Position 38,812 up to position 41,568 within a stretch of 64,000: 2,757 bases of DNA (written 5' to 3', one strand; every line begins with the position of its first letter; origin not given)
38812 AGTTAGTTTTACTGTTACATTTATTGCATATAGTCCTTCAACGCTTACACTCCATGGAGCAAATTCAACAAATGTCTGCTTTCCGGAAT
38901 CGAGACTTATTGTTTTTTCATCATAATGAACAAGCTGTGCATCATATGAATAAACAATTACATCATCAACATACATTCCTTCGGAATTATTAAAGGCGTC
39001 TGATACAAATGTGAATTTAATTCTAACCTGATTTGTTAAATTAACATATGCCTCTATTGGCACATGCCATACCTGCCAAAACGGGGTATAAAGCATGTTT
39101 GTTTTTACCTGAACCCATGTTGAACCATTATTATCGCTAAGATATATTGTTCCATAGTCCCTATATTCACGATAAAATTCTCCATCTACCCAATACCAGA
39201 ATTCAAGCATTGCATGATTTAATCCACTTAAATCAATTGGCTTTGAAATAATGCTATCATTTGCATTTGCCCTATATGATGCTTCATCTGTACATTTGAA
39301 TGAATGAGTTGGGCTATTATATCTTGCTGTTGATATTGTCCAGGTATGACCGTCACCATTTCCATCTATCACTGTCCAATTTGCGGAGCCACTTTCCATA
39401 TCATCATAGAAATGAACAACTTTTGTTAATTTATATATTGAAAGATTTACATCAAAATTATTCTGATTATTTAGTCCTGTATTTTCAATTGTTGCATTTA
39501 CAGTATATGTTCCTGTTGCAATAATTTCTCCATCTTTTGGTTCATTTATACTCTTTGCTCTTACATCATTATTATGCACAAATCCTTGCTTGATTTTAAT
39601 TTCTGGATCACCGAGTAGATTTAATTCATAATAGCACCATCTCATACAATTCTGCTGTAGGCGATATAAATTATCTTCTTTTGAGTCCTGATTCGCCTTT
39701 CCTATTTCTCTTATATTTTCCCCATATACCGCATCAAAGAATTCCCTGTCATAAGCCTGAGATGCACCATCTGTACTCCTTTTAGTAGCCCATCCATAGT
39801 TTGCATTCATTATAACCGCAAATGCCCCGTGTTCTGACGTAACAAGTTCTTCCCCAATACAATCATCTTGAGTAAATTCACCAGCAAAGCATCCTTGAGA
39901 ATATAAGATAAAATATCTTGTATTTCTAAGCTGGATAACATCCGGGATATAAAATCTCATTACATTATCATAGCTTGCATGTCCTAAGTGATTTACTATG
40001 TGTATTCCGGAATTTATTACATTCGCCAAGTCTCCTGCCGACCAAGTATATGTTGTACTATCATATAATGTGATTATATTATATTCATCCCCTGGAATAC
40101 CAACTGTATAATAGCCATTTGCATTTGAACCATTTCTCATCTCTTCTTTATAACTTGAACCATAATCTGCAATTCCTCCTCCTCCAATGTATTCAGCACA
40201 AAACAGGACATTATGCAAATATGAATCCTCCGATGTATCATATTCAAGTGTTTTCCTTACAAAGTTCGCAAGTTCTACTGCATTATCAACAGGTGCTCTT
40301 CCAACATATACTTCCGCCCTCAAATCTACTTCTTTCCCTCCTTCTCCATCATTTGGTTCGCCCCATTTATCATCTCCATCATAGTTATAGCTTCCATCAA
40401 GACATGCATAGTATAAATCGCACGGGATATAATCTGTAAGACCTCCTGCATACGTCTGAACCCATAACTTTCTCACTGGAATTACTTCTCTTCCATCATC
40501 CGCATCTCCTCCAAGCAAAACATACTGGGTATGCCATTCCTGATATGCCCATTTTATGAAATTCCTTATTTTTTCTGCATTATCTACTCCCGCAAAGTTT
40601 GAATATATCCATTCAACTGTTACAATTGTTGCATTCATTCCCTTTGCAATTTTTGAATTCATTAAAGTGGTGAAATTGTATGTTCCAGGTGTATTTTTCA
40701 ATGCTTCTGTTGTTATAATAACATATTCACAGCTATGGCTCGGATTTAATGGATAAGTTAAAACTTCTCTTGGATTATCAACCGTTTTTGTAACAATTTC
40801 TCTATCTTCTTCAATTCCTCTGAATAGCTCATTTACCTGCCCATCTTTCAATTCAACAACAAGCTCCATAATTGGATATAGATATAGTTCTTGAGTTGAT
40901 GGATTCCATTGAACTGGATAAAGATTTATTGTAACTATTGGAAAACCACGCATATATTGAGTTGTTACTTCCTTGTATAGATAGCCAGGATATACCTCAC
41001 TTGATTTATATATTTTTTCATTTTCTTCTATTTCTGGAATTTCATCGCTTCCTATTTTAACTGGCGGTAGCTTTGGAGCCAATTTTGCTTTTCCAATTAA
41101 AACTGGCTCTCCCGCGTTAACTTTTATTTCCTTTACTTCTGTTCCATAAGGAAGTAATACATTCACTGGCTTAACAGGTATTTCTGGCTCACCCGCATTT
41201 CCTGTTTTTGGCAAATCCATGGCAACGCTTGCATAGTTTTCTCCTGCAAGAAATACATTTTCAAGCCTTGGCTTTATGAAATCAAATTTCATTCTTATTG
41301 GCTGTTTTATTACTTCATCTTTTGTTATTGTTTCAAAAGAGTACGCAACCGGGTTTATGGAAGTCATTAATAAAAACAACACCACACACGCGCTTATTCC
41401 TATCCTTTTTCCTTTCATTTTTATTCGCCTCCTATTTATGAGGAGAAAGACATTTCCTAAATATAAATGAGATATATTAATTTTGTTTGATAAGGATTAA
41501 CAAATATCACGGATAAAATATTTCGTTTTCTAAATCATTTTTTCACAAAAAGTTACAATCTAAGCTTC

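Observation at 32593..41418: Giant (2941 aa) secreted C25-peptidase / CARDB / MAM-like / Ig multidomain protein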

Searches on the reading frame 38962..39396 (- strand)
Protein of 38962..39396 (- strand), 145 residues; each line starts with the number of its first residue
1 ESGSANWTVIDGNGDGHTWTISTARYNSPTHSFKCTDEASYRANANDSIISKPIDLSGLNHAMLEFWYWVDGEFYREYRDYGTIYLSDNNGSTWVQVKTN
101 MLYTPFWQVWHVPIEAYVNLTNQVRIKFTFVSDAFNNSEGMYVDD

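Call 68: search_protein_families(library=ncbifam, proteins=[window:38962-39396:-], max_evalue=0.01)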
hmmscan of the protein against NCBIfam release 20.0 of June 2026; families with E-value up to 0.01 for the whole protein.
window:38962-39396:- (145 aa): 0 families

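Call 69: search_protein_families(library=pfam, proteins=[window:38962-39396:-], max_evalue=0.01)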
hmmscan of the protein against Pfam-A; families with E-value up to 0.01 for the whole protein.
window:38962-39396:- (145 aa): 1 family
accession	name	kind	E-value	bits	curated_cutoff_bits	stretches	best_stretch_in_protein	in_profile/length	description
PF07675.18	Cleaved_Adhesin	-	7.5e-06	26.4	21.4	1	5-75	15-91/174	Cleaved Adhesin Domain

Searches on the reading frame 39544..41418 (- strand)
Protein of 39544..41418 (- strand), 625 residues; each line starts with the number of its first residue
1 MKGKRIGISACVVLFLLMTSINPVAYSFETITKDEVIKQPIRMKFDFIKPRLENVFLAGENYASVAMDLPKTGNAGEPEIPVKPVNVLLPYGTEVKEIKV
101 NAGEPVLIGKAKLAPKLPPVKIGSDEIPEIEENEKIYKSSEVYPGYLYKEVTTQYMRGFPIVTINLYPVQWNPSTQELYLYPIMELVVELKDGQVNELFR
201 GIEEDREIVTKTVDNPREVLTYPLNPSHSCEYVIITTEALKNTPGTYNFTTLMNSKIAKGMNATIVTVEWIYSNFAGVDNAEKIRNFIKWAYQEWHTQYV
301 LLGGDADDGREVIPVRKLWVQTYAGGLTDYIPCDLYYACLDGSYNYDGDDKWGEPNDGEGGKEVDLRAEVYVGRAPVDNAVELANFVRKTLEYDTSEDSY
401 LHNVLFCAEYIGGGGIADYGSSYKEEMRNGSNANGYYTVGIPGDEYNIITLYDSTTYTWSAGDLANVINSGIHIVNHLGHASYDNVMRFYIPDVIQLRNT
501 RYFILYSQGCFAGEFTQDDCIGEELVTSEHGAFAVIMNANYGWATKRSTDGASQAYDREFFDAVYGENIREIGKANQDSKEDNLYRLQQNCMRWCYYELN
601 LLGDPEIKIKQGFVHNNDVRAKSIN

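Call 13: search_solved_structures(query=window:39544-41418:-, show_alignments=2, max_evalue=0.01)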
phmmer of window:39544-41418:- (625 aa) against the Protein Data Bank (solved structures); distinct sequences matched with E-value up to 0.01: 0.

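Call 36: predict_structure(alignment_id=A1)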
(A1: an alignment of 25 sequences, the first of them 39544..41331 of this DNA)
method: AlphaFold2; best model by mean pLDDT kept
length: 596 residues; sequences in the alignment: 25
mean_pLDDT: 90.2   pTM: 0.90
mean pLDDT of the five models: 90.2, 89.4, 89.1, 88.8, 88.1
residues with pLDDT >= 90: 437; 70-90: 129; 50-70: 13; < 50: 17
segments of 3 or more residues with pLDDT < 50: 1-6, 586-596
pLDDT, mean of each block of 10 residues (from residue 1): 51 95 88 91 92 96 95 95 92 79 93 95 93 97 96 97 91 90 94 79 93 95 96 95 96 96 93 83 87 89 93 92 92 91 94 97 94 95 85 93 83 89 92 96 96 90 94 95 78 93 95 87 93 93 96 93 94 96 57 33
secondary structure, 60 per line:
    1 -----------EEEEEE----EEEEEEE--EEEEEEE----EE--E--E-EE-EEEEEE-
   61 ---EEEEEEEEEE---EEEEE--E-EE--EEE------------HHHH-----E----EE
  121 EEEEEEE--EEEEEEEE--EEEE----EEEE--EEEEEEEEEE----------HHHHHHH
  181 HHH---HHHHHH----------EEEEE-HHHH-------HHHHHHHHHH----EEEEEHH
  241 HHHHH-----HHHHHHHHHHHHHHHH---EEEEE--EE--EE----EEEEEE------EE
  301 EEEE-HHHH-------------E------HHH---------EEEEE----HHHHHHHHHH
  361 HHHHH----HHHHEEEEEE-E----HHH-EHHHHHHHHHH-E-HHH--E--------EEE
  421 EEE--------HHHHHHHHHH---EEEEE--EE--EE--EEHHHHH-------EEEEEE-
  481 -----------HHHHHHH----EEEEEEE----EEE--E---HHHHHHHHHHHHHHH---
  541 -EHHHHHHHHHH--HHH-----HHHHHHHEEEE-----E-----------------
elements in order: E12-17 E22-28 E31-37 E54-59 E64-73 E77-81 E90-92 H105-108 E119-127 E130-137 E140-143 E148-151 E154-163 H174-183 H187-192 E203-207 H209-212 H220-229 E234-238 H239-245 H251-266 E270-274 E287-292 E299-304 H306-309 E342-346 H351-365 H370-373 E374-379 H391-400 E418-423 H432-441 E445-449 H462-466 E474-479 H492-498 E503-509 E514-516 H523-537 H543-552 H563-569 E570-573

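Call 38: fold_search(model_id=the predicted structure, library=pdb)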
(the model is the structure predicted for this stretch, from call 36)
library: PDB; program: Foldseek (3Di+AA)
matches with E <= 10: 1180; with E <= 0.001: 11
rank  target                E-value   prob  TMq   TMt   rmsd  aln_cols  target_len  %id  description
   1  1cvr                  5.7e-17  1.00  0.47  0.64   4.7       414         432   19  Crystal structure of the Arg specific cysteine proteinase gingipain R (RGPB) (released 2000-03-01)
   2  4ief_D                7.5e-16  1.00  0.48  0.67   3.8       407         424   18  Complex of Porphyromonas gingivalis RgpB pro- and mature domains (released 2013-04-10)
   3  4ief_B                7.5e-16  1.00  0.48  0.66   3.8       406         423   17  Complex of Porphyromonas gingivalis RgpB pro- and mature domains (released 2013-04-10)
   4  6i9a_A                1.1e-15  1.00  0.47  0.60   4.6       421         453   17  Porphyromonas gingivalis gingipain K (Kgp) in complex with inhibitor KYT-36 (released 2019-03-13)
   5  4rbm                  3.4e-15  1.00  0.46  0.59   4.6       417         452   18  Porphyromonas gingivalis gingipain K (Kgp) catalytic and immunoglobulin superfamily-like domains (released 2014-10-08)
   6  4ief_C                5.6e-11  1.00  0.26  0.72   4.5       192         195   19  Complex of Porphyromonas gingivalis RgpB pro- and mature domains (released 2013-04-10)
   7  4ief_E                2.3e-10  1.00  0.26  0.74   4.4       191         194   17  Complex of Porphyromonas gingivalis RgpB pro- and mature domains (released 2013-04-10)
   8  4ief_G                2.7e-10  1.00  0.26  0.74   4.8       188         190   16  Complex of Porphyromonas gingivalis RgpB pro- and mature domains (released 2013-04-10)
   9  4ief_A                2.9e-10  1.00  0.26  0.74   4.6       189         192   16  Complex of Porphyromonas gingivalis RgpB pro- and mature domains (released 2013-04-10)
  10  5mun_A                4.5e-09  1.00  0.24  0.69   4.2       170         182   22  Structural insight into zymogenic latency of gingipain K from Porphyromonas gingivalis. (released 2017-02-22)
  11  5mun_B                1.3e-08  1.00  0.23  0.68   3.4       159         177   23  Structural insight into zymogenic latency of gingipain K from Porphyromonas gingivalis. (released 2017-02-22)
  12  6gt9_A                4.2e-03  0.38  0.12  0.21  15.6       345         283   11  Crystal structure of GanP, a glucose-galactose binding protein from Geobacillus stearothermophilus, in complex with ga (released 2019-06-26)
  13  9d38_B                4.2e-03  0.25  0.14  0.12  16.6       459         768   10  Open state of Gly-,Glu-,EU1622-240 bound GluN1a-2B-2D NMDAR (released 2025-02-26)
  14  1t34_B                8.0e-03  0.30  0.14  0.19  19.0       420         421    9  ROTATION MECHANISM FOR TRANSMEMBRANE SIGNALING BY THE ATRIAL NATRIURETIC PEPTIDE RECEPTOR (released 2004-08-03)
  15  7saa_B                8.5e-03  0.25  0.15  0.12  16.8       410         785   10  Glycine and glutamate bound GluN1a-GluN2B NMDA receptors in non-active 1 conformation at 2.97 Angstrom resolution (released 2022-07-20)
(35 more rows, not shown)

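Call 40: find_related_loci(query=window:39544-41418:-, collection=genome_contigs, flank=10000)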
Query window:39544-41418:- (625 aa) in genome_contigs; peptide patterns used: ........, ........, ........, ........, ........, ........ (x = any residue, [..] = any of these).
114 stretches matched a pattern; 12 encode a relative of the query (tblastn E <= 1e-3); 11 distinct loci.
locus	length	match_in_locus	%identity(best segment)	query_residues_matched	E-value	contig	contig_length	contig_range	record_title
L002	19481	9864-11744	69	1-625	0e+0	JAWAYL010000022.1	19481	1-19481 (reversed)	MAG: Thermoplasmatota archaeon isolate ZZQ_201803_bins_43 ZZQ_201803_bins_43_scaffold_22, whole genome shotgun sequence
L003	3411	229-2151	45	14-610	6e-166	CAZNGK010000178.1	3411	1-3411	MAG TPA_asm: uncultured Thermoplasmatales archaeon isolate SRP338002_co1_123 genome assembly, contig: NODE_25635_length_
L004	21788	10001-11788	43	12-607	3e-146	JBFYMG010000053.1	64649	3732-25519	MAG: Thermoplasmatales archaeon isolate PPR_0056 k121_1493869, whole genome shotgun sequence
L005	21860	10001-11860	41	12-616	9e-141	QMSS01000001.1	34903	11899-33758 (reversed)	MAG: Thermoplasmata archaeon isolate B82_G9 B82_Guay9_scaffold_00322, whole genome shotgun sequence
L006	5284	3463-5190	42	39-609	3e-136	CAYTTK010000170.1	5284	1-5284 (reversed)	MAG TPA_asm: uncultured Pirellulales bacterium isolate SRP068000_co1_555 genome assembly, contig: NODE_36771_length_5284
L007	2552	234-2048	40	12-607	4e-140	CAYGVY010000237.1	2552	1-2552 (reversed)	MAG TPA_asm: uncultured Thermoplasmatales archaeon isolate ERP119294_co4_107 genome assembly, contig: NODE_73638_length_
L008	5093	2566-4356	41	9-609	5e-133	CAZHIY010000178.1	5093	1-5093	MAG TPA_asm: uncultured Thermoplasmatales archaeon isolate binchicken_co129_679 genome assembly, contig: NODE_58836_leng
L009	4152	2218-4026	40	13-610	1e-133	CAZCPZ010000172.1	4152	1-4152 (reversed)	MAG TPA_asm: uncultured Thermoplasmatales archaeon isolate binchicken_co6_501 genome assembly, contig: NODE_29717_length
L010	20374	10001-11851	39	2-610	2e-126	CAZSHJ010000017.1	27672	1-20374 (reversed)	MAG TPA_asm: uncultured Thermoplasmatales archaeon isolate binchicken_co100_451 genome assembly, contig: NODE_2540_lengt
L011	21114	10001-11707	42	38-609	1e-134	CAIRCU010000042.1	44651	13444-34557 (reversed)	MAG: Euryarchaeota archaeon isolate AlinenSediments_bin-5223 genome assembly, contig: bin-5223:42/57, whole genome shotg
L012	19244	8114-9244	33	230-612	1e-44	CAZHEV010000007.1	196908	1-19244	MAG TPA_asm: uncultured bacterium isolate SRP141376_co1_25 genome assembly, contig: NODE_102_length_196908_cov_10.828542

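Call 57: search_solved_structures(query=A1, max_evalue=0.01, show_alignments=2)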
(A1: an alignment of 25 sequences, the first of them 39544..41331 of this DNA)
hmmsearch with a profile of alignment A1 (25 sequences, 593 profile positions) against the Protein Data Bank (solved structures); distinct sequences matched with E-value up to 0.01: 7.
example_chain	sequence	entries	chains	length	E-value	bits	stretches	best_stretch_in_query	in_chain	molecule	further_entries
1cvr_A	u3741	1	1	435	3e-17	65.5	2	336-504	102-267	GINGIPAIN R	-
4ief_B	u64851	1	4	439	3.7e-17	65.2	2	336-509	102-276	Gingipain R2 Mature Domain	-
5mun_A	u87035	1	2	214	4.5e-13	51.7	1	7-167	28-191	Lys-gingipain W83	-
4tkx_L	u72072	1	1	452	5.2e-12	48.1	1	336-513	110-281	Lys-gingipain W83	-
4rbm_A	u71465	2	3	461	5.6e-12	48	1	336-513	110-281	Lys-gingipain W83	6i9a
4ief_A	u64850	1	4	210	1.5e-08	36.7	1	9-170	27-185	Gingipain R2 Pro-Domain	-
6za2_A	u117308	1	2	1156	5e-05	25.1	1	203-586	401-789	Por secretion system protein porU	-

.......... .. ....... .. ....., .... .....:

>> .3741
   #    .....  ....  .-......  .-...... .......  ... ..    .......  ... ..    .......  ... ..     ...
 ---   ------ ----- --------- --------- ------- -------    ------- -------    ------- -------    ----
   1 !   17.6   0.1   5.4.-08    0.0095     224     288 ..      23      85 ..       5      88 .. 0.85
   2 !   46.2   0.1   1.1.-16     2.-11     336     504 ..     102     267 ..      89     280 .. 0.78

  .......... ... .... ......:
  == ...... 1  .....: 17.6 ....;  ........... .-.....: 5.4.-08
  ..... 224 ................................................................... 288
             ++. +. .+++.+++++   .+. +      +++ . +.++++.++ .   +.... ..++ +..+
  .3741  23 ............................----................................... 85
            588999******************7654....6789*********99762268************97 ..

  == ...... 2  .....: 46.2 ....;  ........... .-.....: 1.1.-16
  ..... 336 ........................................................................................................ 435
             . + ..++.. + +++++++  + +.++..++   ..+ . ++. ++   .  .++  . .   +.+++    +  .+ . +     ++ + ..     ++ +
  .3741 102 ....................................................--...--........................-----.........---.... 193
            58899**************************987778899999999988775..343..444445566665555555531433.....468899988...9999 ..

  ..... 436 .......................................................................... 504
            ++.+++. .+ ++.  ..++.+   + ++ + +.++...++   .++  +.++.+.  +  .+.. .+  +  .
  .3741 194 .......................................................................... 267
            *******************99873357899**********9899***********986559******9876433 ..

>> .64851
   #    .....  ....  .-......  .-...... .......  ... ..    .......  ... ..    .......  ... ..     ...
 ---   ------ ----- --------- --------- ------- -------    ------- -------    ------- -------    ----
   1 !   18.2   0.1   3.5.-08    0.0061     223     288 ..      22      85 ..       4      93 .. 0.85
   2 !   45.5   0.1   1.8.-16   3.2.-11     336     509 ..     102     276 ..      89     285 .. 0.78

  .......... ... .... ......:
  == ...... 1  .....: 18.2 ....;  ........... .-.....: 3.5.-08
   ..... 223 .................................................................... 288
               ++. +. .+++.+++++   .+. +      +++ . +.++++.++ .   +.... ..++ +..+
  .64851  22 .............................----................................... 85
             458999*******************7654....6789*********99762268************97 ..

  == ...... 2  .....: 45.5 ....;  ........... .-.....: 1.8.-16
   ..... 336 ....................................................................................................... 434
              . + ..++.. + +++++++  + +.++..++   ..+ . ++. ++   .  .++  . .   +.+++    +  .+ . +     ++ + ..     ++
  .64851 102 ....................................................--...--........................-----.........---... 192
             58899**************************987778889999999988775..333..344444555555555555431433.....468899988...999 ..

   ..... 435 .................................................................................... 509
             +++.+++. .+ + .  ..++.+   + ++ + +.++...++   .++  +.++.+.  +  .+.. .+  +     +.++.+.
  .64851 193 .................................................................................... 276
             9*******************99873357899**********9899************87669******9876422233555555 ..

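Call 77: search_protein_representatives(protein=window:39544-41331:-)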
Query: 596 residues. Proteins with E-value up to 0.001 (for the whole library): 9200; up to 1e-10: 5531; up to 1e-30: 2418. The best 150 are listed.
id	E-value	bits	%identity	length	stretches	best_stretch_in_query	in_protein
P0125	0.0e+00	1229.6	88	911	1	2-596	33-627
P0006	7.3e-282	952.8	70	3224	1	9-596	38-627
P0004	6.9e-208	708.4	72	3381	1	155-596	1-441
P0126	3.7e-167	573.9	51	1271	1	3-578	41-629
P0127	2.0e-165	568.2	51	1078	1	12-581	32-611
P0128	3.4e-160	550.9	49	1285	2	10-465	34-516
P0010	2.6e-157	541.4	49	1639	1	12-595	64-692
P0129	9.0e-151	519.8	48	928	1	15-579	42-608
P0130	6.5e-147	507.1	52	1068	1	11-582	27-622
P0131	1.3e-146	506.1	49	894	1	53-591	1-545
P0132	1.8e-143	495.7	48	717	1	12-580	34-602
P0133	2.8e-142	491.7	49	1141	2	98-594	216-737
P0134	1.9e-141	489.0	49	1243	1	46-594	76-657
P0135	2.0e-141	489.0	45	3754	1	15-581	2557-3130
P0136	2.0e-141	488.9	47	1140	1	10-583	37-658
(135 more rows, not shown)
